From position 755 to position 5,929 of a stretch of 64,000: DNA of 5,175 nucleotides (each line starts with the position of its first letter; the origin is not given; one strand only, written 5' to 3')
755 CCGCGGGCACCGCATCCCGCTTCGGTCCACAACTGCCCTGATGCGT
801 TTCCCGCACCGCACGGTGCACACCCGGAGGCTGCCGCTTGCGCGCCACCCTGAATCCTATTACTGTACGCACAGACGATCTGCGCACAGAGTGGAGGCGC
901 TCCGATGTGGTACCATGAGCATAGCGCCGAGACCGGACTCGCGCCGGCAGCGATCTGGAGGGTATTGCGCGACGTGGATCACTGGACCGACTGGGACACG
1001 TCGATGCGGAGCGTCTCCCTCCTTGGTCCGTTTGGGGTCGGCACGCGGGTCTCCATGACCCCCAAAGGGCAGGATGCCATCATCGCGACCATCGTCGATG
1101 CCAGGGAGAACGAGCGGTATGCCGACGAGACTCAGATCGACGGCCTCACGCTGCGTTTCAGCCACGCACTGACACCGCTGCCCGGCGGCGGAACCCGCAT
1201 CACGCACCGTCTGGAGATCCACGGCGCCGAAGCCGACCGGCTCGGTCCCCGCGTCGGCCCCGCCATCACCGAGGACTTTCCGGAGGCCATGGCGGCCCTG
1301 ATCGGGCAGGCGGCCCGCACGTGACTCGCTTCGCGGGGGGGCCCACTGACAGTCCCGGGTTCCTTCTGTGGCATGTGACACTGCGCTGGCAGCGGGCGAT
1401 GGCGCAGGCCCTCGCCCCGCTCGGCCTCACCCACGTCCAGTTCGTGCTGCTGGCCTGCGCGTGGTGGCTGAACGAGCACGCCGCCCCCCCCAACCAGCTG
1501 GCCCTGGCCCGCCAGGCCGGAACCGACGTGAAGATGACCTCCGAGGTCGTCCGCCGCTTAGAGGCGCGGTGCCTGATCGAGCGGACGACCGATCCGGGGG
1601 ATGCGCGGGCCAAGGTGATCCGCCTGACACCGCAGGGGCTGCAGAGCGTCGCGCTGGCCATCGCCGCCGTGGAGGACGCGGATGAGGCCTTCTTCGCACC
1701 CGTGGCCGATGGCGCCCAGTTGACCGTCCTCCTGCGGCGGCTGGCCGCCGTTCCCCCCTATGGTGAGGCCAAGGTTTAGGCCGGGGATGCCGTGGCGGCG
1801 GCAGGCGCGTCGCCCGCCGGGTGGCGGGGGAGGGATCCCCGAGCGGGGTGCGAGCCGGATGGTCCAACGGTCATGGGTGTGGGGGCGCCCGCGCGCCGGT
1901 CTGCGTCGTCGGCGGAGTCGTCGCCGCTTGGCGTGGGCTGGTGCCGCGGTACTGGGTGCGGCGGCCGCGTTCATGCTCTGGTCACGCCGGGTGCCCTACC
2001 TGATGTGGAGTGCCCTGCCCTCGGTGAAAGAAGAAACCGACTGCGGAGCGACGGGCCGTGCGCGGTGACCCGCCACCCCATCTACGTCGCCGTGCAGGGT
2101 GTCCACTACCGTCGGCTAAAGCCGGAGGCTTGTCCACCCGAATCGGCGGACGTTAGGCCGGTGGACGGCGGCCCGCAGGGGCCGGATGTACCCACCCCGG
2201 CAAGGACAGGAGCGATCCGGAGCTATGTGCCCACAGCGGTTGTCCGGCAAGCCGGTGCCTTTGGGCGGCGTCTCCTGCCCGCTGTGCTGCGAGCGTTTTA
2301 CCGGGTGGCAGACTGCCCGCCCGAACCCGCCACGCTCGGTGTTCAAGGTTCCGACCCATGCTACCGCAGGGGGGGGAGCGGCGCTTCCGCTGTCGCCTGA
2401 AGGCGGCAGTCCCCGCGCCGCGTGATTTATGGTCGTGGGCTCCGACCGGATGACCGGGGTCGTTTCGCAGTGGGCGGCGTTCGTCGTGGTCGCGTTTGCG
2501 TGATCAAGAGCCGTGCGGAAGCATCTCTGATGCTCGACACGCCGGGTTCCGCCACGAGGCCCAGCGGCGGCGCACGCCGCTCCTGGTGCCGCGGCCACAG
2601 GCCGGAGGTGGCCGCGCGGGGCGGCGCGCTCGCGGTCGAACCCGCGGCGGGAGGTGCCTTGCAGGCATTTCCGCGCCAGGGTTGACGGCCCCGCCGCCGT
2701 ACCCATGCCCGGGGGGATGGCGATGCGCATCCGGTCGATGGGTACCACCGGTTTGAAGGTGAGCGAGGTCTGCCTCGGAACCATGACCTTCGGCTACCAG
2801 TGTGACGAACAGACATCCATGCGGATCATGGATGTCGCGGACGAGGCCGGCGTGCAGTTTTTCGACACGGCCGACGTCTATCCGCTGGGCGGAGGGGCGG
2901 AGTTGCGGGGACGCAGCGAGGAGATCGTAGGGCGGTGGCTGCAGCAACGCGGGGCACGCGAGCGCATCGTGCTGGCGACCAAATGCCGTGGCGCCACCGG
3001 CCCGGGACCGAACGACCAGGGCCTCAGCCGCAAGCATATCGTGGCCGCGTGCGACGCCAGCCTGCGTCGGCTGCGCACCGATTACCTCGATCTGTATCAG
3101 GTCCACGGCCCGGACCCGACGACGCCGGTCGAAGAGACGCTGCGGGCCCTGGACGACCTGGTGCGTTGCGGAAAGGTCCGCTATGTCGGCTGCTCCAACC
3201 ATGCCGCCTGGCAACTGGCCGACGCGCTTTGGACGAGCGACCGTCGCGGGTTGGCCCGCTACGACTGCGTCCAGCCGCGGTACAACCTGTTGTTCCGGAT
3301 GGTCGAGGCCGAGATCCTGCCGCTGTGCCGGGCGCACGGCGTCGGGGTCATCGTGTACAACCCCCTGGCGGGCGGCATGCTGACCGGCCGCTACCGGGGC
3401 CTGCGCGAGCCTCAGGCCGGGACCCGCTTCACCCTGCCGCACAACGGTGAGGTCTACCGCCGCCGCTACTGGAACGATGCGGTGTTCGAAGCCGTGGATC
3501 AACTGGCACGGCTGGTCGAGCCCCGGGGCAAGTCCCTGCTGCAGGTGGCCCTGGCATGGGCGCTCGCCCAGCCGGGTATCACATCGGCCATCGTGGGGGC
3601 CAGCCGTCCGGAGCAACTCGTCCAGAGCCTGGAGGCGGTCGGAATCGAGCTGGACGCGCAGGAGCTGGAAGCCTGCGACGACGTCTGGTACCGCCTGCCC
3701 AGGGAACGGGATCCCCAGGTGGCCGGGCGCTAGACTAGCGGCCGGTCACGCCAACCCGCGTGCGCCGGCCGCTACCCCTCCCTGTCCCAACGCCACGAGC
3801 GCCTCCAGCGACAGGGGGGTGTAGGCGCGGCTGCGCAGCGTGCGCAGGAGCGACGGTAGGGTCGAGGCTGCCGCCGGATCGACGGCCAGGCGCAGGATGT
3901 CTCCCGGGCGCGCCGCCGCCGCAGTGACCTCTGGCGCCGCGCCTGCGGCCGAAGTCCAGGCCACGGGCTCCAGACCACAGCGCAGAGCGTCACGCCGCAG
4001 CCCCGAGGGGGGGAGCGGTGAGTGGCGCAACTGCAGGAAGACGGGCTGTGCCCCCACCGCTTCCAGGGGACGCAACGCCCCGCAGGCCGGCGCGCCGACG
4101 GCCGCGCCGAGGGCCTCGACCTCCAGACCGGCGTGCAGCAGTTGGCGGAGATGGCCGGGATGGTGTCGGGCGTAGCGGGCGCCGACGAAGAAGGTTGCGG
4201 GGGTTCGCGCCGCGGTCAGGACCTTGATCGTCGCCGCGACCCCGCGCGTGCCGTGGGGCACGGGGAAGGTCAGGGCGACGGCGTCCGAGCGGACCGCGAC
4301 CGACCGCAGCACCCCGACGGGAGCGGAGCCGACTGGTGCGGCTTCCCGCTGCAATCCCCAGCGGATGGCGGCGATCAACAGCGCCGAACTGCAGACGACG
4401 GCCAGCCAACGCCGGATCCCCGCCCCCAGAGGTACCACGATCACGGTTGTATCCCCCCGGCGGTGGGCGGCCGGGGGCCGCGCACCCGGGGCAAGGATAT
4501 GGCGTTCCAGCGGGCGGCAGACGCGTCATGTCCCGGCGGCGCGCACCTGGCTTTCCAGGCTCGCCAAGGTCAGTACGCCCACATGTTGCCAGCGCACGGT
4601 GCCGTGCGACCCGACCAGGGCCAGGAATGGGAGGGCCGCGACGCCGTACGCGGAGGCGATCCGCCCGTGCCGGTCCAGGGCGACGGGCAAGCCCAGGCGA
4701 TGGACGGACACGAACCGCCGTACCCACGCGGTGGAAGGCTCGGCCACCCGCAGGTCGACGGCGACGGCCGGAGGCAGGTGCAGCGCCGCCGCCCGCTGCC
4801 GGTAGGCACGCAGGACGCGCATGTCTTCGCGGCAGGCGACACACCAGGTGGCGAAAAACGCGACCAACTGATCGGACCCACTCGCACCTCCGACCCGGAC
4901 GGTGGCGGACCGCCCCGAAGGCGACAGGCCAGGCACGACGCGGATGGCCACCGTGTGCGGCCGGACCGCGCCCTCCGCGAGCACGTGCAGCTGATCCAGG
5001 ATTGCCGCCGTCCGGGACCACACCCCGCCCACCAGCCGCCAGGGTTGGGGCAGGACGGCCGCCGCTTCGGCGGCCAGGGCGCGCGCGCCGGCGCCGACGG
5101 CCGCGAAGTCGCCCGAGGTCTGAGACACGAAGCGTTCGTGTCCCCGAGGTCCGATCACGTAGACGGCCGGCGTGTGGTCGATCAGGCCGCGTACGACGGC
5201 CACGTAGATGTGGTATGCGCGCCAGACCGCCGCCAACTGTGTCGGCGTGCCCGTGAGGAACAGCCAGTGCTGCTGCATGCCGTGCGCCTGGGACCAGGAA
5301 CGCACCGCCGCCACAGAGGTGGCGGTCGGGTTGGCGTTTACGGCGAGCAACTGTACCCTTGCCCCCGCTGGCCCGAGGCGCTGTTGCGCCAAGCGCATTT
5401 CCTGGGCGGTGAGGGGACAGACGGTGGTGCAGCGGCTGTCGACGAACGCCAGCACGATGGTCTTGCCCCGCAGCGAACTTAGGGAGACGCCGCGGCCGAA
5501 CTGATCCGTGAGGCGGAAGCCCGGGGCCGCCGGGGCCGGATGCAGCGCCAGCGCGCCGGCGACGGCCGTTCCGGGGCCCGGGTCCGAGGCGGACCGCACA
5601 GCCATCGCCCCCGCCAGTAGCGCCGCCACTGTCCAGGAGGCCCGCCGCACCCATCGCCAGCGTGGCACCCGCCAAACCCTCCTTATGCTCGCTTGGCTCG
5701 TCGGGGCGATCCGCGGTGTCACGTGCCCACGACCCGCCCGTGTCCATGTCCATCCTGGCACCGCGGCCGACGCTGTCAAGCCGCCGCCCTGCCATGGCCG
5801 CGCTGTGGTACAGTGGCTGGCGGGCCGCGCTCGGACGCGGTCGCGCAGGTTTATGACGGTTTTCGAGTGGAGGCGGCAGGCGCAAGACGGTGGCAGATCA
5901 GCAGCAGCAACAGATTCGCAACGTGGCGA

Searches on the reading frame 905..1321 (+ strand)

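Call 65: search_protein_families(library=pfam, proteins=[window:905-1321:+], max_evalue=0.00001)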
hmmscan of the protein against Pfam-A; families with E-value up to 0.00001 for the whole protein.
window:905-1321:+ (139 aa): 1 family
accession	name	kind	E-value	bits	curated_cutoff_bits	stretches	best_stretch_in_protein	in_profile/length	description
PF10604.15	Polyketide_cyc2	-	8.6e-09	36.3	27.4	1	6-131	6-128/142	Polyketide cyclase / dehydrase and lipid transport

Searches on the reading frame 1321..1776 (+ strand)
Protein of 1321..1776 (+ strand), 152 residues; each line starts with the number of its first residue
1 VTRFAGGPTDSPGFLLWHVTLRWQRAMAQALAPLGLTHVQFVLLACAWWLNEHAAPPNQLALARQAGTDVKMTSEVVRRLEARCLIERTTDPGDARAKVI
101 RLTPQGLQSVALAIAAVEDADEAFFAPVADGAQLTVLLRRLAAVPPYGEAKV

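Call 65: search_protein_families(library=pfam, proteins=[window:1321-1776:+], max_evalue=0.00001)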
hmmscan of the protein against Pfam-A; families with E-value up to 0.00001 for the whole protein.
window:1321-1776:+ (152 aa): 1 family
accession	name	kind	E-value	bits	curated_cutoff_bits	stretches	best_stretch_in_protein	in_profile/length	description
PF01047.28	MarR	-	1.1e-08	35.3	24.6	1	36-97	1-58/59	MarR family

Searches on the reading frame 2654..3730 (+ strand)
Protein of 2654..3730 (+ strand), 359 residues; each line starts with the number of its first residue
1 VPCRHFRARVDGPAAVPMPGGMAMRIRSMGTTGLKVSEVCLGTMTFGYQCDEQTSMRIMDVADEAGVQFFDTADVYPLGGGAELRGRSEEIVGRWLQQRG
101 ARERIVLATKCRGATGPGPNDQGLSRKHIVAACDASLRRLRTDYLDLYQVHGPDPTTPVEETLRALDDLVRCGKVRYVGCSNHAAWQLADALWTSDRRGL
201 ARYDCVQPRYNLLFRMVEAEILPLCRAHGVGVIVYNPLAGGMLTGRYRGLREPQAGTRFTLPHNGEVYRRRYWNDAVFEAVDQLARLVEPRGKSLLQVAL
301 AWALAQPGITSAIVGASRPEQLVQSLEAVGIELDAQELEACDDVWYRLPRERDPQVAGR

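Call 65: search_protein_families(library=pfam, proteins=[window:2654-3730:+], max_evalue=0.00001)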
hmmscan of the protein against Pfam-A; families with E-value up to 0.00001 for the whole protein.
window:2654-3730:+ (359 aa): 1 family
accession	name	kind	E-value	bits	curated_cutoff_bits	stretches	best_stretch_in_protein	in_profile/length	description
PF00248.27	Aldo_ket_red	-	3.9e-81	272.8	24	1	38-345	1-290/291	Aldo/keto reductase family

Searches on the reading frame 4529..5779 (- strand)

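Call 65: search_protein_families(library=pfam, proteins=[window:4529-5779:-], max_evalue=0.00001)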
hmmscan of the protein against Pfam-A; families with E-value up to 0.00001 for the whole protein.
window:4529-5779:- (417 aa): 3 families
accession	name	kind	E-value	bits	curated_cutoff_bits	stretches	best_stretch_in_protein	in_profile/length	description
PF00578.27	AhpC-TSA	-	9.1e-19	68.1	26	2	84-213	4-119/124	AhpC/TSA family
PF02630.20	SCO1-SenC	-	3.4e-18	66.3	22.8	1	87-213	3-132/134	SCO1/SenC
PF08534.16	Redoxin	-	9.9e-17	61.5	26.6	2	293-404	20-137/148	Redoxin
